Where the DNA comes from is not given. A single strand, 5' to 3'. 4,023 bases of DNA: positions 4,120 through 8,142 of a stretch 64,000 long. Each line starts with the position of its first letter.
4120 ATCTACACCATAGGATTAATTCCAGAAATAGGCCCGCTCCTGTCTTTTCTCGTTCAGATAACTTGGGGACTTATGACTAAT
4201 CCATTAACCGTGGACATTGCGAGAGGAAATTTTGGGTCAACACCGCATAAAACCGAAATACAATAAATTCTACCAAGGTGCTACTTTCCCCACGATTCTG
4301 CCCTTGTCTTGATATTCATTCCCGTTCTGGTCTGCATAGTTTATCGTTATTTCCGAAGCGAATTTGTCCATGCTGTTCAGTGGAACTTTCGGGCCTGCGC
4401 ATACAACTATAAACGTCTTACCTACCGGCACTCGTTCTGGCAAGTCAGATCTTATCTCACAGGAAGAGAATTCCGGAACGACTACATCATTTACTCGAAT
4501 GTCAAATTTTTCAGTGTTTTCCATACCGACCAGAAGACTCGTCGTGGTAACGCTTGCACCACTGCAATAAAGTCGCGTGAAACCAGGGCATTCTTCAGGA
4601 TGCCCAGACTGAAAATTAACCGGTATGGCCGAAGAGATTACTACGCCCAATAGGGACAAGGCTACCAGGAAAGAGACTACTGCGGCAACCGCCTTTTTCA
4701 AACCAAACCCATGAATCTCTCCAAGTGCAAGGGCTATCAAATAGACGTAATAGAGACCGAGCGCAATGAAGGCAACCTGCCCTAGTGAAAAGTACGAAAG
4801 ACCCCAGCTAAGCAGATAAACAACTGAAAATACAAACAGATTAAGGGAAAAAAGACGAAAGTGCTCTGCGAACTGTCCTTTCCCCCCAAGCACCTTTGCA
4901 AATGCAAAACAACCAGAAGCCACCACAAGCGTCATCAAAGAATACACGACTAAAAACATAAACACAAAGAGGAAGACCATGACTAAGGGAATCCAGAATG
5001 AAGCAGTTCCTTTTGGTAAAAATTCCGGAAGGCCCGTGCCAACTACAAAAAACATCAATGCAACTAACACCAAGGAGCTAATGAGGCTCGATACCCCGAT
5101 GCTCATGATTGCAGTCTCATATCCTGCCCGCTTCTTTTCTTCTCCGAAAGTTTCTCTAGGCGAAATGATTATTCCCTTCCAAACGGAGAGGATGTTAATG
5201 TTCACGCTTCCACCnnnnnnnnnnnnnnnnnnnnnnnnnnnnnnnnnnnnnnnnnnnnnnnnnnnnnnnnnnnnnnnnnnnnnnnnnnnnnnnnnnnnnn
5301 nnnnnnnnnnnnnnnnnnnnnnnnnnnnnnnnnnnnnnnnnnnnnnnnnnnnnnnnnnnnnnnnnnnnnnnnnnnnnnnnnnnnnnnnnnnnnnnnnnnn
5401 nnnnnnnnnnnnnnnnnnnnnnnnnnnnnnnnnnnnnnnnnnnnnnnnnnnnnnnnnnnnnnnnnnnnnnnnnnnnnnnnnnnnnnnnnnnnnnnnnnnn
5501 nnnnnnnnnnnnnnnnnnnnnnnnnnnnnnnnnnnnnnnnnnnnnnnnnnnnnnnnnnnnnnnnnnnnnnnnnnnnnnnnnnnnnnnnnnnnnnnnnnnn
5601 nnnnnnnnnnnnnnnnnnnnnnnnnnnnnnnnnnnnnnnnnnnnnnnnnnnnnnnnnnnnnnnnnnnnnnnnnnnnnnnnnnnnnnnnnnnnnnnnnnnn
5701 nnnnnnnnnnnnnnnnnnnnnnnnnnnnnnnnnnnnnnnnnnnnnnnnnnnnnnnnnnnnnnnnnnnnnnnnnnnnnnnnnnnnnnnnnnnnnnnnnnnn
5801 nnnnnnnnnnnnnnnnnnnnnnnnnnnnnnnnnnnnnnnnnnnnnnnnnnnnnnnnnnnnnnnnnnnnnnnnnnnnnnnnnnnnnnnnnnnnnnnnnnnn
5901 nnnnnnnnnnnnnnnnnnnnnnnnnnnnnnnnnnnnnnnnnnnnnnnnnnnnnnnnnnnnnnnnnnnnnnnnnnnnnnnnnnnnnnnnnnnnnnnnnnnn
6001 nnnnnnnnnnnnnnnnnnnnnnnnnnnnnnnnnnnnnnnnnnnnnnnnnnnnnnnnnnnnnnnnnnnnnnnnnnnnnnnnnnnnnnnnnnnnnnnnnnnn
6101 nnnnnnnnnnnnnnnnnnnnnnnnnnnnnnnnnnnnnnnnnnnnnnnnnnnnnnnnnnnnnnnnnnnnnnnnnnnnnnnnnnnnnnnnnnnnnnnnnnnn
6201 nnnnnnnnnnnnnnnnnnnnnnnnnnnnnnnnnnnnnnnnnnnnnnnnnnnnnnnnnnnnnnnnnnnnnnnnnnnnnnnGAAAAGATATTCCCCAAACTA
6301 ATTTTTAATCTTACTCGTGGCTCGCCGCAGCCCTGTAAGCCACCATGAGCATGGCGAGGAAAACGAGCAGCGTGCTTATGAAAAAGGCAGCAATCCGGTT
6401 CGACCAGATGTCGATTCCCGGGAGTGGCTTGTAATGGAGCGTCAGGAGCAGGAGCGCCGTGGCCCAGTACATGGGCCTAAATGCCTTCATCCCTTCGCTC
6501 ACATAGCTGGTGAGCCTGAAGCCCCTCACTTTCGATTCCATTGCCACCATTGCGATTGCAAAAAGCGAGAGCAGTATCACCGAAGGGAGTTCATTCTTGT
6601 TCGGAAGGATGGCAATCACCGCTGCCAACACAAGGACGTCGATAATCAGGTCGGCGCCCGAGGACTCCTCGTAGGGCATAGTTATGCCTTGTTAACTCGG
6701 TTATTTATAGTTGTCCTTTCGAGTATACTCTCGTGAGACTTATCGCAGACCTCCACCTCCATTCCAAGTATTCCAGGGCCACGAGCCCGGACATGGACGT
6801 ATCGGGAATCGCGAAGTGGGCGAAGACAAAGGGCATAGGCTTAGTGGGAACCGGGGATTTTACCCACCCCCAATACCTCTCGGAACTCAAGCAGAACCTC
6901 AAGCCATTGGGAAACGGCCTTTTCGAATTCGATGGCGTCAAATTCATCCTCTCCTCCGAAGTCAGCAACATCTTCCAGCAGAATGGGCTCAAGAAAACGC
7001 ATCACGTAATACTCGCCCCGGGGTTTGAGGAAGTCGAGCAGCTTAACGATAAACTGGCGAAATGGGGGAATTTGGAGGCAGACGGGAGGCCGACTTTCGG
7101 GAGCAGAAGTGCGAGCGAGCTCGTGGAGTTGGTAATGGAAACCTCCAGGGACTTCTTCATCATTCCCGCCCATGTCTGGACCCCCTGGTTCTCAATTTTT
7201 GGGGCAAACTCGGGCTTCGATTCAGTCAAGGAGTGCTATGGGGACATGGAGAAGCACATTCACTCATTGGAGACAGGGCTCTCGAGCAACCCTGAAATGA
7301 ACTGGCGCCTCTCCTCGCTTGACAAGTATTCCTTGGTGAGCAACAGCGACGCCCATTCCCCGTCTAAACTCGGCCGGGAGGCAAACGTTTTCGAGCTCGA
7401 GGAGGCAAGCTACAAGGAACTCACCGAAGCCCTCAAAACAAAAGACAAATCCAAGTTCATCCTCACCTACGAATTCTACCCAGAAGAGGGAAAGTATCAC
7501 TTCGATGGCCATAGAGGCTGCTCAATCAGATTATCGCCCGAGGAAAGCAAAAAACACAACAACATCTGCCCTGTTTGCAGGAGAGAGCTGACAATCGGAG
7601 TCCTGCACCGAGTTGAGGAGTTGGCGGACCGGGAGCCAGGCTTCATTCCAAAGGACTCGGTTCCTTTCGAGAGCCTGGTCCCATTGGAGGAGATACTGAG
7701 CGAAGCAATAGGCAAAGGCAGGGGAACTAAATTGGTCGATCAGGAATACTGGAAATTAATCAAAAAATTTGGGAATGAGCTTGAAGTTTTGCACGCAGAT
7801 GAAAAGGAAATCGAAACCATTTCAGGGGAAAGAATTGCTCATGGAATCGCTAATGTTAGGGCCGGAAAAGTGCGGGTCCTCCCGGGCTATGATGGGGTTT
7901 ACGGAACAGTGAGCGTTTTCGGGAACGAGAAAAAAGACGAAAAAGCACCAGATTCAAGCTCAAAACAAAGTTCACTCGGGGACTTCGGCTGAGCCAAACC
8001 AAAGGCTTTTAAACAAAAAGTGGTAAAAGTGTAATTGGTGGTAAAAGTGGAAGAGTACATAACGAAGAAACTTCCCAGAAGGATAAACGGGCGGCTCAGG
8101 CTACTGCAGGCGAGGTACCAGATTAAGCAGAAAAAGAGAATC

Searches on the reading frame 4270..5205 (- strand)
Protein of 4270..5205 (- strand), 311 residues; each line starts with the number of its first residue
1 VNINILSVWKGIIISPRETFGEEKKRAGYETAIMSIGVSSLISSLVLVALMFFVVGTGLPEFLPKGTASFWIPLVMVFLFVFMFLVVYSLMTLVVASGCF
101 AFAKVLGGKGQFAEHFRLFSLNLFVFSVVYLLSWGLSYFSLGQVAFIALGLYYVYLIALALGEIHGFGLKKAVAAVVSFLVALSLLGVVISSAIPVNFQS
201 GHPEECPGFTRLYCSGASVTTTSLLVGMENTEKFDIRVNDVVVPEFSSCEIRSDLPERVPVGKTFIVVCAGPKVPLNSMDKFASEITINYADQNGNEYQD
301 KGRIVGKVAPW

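Call 56: search_protein_families(library=pfam, proteins=[window:4270-5205:-], max_evalue=0.0001)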
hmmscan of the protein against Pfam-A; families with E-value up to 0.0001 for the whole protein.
window:4270-5205:- (311 aa): 1 family
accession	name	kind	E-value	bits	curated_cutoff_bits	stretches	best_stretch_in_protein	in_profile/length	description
PF04893.22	Yip1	-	3.8e-11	43.6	28.6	1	10-189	1-171/173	Yip1 domain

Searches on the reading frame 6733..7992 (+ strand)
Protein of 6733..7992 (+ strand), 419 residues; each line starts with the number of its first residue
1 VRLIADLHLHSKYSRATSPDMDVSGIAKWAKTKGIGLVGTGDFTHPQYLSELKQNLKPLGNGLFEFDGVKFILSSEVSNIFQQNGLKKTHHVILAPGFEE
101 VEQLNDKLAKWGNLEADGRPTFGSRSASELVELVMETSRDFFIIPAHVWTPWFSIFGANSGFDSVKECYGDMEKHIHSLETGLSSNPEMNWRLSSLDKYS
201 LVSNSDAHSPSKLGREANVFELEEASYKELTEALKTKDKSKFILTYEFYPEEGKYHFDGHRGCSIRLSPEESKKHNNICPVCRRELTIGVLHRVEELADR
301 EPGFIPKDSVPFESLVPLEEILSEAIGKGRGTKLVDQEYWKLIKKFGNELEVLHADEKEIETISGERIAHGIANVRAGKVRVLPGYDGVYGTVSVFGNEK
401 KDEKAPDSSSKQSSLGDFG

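Call 56: search_protein_families(library=pfam, proteins=[window:6733-7992:+], max_evalue=0.0001)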
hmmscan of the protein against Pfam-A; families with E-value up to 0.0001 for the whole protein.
window:6733-7992:+ (419 aa): 1 family
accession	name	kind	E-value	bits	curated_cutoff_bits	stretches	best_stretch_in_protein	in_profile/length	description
PF13263.12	PHP_C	-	4.3e-05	23.4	21.3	1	202-235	19-52/56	PHP-associated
